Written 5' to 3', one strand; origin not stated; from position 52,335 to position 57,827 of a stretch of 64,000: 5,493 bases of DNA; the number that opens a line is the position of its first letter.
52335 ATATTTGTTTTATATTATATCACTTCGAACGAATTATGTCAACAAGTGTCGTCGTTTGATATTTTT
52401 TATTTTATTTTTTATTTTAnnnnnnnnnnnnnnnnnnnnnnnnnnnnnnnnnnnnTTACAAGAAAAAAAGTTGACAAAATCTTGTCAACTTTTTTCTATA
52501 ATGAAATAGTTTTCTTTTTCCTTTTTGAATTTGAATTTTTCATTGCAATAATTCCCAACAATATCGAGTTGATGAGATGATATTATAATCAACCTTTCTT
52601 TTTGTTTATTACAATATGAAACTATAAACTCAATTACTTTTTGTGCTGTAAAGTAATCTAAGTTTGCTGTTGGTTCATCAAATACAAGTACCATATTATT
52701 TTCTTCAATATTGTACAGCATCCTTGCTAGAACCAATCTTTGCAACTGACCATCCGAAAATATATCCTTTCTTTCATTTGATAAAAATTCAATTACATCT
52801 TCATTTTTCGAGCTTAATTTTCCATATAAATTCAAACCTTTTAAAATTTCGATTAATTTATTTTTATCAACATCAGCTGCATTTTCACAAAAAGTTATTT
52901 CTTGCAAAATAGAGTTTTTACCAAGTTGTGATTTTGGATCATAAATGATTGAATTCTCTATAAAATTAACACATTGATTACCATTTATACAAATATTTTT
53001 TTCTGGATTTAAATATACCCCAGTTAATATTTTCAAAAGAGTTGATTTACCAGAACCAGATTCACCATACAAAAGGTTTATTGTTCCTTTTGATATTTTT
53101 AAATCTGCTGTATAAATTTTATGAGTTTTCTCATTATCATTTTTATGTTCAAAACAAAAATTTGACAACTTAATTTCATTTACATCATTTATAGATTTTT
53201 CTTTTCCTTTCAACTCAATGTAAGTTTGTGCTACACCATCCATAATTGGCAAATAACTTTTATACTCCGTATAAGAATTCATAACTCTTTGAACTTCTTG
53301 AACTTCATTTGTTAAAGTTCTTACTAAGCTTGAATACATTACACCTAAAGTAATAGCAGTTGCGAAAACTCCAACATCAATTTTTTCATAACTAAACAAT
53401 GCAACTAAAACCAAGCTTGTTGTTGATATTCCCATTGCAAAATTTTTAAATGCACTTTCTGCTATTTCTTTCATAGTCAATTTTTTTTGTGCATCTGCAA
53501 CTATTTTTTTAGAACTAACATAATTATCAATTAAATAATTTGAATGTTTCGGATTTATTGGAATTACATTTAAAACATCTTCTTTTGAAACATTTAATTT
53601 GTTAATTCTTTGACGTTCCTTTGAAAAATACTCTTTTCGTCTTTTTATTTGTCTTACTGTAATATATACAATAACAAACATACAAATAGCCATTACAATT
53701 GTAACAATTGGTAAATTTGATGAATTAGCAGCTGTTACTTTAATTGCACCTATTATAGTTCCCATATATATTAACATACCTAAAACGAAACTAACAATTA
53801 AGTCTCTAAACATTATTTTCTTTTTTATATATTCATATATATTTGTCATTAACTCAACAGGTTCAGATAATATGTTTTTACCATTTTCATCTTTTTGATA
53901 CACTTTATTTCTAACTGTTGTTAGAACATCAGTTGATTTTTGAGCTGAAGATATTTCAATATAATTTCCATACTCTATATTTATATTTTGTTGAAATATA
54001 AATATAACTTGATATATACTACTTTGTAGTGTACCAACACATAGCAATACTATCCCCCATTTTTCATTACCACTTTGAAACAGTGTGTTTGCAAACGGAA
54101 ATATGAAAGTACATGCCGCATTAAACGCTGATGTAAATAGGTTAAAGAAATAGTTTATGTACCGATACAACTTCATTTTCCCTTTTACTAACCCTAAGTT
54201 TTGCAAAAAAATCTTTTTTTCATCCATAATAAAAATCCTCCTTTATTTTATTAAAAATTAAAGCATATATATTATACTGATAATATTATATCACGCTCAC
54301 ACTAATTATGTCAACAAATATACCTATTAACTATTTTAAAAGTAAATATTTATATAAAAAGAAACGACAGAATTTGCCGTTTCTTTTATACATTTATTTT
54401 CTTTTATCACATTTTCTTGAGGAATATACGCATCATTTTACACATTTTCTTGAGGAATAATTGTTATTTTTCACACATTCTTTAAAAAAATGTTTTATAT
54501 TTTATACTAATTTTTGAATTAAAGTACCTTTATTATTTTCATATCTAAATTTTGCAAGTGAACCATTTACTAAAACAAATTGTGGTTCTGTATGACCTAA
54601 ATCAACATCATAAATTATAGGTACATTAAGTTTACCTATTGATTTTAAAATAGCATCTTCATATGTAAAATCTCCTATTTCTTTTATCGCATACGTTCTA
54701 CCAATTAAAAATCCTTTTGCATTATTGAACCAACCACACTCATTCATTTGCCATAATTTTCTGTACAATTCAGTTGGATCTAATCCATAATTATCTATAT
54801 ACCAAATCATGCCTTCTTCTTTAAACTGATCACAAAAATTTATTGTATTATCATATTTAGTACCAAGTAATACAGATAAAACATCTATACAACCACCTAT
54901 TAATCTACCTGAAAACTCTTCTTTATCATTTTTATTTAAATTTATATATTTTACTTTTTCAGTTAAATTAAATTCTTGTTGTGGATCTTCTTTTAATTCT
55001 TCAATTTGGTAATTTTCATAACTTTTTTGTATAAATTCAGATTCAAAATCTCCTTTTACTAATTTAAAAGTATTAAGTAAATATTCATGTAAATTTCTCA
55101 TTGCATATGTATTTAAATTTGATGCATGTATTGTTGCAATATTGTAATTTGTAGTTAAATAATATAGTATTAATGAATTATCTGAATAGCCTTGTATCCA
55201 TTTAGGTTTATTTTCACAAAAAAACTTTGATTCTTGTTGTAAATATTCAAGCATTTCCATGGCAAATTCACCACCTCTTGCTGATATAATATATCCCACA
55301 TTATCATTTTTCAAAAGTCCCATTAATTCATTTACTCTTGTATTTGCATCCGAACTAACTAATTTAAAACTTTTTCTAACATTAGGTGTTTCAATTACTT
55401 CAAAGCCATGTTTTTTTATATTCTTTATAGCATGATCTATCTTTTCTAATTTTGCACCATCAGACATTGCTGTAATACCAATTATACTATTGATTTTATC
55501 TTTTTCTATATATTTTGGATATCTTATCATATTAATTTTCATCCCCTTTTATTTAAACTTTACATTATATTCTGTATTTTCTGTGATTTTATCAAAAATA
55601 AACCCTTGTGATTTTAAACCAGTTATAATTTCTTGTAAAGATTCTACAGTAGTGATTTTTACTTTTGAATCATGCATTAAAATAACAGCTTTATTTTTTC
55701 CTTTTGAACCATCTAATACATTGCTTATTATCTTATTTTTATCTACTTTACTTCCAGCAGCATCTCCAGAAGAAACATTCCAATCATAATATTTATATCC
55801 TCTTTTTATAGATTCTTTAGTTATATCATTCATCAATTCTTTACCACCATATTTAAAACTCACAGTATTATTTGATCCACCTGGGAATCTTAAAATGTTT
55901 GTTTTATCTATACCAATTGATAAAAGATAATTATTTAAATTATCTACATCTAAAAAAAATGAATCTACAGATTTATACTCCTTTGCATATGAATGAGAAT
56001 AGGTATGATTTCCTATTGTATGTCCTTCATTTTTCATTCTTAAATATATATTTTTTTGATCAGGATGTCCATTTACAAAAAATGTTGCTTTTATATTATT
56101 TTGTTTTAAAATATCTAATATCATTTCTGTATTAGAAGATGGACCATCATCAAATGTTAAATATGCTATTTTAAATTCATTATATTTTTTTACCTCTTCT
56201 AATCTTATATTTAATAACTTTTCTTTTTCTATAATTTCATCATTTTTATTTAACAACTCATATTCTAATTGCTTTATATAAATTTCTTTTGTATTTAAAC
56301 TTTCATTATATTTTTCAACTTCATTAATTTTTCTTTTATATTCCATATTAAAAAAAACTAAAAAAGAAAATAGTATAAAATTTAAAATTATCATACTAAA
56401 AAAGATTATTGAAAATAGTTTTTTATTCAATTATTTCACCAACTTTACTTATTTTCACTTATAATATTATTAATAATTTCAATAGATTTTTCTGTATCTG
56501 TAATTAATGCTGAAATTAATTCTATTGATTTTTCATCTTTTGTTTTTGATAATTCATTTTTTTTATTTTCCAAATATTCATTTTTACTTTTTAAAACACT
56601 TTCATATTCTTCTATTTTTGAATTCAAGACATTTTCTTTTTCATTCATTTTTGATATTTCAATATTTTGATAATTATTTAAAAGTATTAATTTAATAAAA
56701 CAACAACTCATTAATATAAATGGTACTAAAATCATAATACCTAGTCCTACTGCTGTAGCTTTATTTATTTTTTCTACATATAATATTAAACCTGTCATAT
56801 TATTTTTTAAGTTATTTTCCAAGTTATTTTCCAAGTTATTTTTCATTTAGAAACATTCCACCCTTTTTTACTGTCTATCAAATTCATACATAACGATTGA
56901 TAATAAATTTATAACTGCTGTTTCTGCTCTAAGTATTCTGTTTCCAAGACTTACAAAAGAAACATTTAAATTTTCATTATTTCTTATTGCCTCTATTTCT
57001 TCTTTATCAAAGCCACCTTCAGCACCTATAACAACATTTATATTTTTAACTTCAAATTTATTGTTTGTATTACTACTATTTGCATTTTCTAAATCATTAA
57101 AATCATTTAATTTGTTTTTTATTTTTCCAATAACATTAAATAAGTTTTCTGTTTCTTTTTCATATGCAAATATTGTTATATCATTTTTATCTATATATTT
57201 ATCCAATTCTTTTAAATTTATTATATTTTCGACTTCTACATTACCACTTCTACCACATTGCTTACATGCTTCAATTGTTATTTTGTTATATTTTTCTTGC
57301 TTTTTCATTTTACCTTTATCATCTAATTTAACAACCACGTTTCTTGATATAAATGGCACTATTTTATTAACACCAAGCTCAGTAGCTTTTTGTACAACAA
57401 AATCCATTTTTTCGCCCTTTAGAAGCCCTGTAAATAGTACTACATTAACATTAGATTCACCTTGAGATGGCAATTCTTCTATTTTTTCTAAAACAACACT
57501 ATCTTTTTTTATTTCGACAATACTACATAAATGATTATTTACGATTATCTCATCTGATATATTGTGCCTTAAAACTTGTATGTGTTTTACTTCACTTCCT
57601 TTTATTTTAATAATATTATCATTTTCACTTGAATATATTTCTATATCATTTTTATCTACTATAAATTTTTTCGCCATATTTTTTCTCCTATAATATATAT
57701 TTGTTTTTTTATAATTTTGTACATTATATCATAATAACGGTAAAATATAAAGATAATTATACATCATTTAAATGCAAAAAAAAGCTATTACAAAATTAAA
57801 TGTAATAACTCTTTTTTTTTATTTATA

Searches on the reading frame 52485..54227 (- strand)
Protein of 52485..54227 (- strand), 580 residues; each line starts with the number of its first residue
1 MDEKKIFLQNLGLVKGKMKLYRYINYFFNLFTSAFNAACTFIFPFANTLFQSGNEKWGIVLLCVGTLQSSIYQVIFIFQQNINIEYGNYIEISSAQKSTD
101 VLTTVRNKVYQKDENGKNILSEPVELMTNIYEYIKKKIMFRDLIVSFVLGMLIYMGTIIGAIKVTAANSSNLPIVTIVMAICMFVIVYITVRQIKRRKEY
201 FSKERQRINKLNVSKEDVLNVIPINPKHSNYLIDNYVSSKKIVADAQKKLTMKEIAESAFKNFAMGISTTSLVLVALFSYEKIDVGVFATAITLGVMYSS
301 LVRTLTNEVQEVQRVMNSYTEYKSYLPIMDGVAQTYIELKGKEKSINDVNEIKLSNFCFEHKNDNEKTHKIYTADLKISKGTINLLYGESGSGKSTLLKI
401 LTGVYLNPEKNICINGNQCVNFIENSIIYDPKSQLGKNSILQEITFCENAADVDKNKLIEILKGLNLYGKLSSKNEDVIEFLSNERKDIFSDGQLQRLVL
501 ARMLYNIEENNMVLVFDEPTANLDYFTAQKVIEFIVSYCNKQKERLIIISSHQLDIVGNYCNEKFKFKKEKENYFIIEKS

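Call 35: search_protein_families(library=pfam, proteins=[window:52485-54227:-], max_evalue=0.001)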
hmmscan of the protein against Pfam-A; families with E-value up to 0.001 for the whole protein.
window:52485-54227:- (580 aa): 3 families
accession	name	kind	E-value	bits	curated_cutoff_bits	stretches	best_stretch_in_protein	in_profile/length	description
PF00005.33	ABC_tran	-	8.6e-17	62.5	25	1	374-521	4-137/137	ABC transporter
PF13304.12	AAA_21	-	3e-07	31.2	27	0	383-401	1-19/304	AAA domain, putative AbiEii toxin, Type IV TA system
PF13555.12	AAA_29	-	0.00064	19.9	27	0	376-401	17-42/61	P-loop containing region of AAA domain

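Call 42: search_protein_families(library=padloc, proteins=[window:52485-54227:-], max_evalue=0.01)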
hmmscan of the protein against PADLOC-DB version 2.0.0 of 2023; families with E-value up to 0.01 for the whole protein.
window:52485-54227:- (580 aa): 9 families
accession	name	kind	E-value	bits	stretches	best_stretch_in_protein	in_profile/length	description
PDLC04135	mad3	-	2.8e-18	64.6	2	488-570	262-340/374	mads_3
PDLC02980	AriA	-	4.2e-09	34.8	2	490-554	238-300/304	-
PDLC02335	AbiLi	-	3.2e-08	31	1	351-567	66-243/326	AbiLi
PDLC04140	mad8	-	1.3e-07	29.5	1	368-541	14-219/314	mads_8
PDLC04164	AriA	-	6.5e-07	27.2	1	488-567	170-246/253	-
PDLC04175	HEC-01A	-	7.6e-05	19.9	0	489-561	248-316/363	-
PDLC04893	PDC-S06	-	0.00011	18.7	0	374-403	91-120/862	-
PDLC03859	LmuB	-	0.0002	18.7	2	444-569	486-599/611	-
PDLC04180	HEC-01A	-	0.00032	18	1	484-559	249-323/382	-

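Call 43: search_protein_families(library=phrogs, proteins=[window:52485-54227:-], max_evalue=0.01)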
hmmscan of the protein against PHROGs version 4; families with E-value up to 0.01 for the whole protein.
window:52485-54227:- (580 aa): 6 families
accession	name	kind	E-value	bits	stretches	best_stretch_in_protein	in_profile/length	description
phrog_2392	-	moron, auxiliary metabolic gene and host takeover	5.3e-32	112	1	4-557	146-679/726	ABC transporter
phrog_293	-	moron, auxiliary metabolic gene and host takeover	3.2e-23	82.7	1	249-570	35-345/1058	ABC transporter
phrog_11143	-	unknown function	1.3e-05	25.3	0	489-557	110-175/357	-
phrog_23675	-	unknown function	0.00019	22.2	1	470-555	33-99/143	-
phrog_800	-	head and packaging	0.003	17.2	1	362-403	10-54/511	terminase small subunit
phrog_124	-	DNA, RNA and nucleotide metabolism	0.0041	17.5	1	364-401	25-63/382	Sak4-like ssDNA annealing protein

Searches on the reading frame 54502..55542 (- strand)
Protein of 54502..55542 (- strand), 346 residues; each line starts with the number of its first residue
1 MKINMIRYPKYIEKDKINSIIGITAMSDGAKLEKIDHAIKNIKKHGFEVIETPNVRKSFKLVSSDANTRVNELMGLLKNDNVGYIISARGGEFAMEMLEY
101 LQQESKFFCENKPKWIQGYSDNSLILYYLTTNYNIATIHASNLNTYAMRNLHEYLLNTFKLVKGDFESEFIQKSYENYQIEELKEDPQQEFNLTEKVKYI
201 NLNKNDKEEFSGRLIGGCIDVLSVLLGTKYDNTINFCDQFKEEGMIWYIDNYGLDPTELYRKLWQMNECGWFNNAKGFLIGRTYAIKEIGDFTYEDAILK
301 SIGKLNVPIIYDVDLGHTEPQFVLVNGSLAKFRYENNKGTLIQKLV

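Call 35: search_protein_families(library=pfam, proteins=[window:54502-55542:-], max_evalue=0.001)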
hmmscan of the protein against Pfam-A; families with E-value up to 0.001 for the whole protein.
window:54502-55542:- (346 aa): 2 families
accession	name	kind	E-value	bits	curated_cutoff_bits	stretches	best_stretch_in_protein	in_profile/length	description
PF17676.7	Peptidase_S66C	-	1.9e-24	87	23.7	1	211-331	1-119/120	LD-carboxypeptidase C-terminal domain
PF02016.21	Peptidase_S66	-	2.9e-23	82.8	25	1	21-140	1-121/121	LD-carboxypeptidase N-terminal domain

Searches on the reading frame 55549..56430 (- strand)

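Call 35: search_protein_families(library=pfam, proteins=[window:55549-56430:-], max_evalue=0.001)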
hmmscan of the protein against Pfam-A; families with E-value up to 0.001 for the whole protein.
window:55549-56430:- (293 aa): 1 family
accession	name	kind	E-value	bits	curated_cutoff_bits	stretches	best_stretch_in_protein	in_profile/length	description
PF01522.26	Polysacc_deac_1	-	4.7e-26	91.6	23.1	1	84-191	4-112/124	Polysaccharide deacetylase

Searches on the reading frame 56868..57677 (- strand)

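Call 35: search_protein_families(library=pfam, proteins=[window:56868-57677:-], max_evalue=0.001)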
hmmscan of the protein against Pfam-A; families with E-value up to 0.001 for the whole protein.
window:56868-57677:- (269 aa): 1 family
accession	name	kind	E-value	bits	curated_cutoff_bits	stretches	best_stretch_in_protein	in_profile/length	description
PF04452.19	Methyltrans_RNA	-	3.2e-45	154.1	23.9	1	74-262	2-164/165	RNA methyltransferase domain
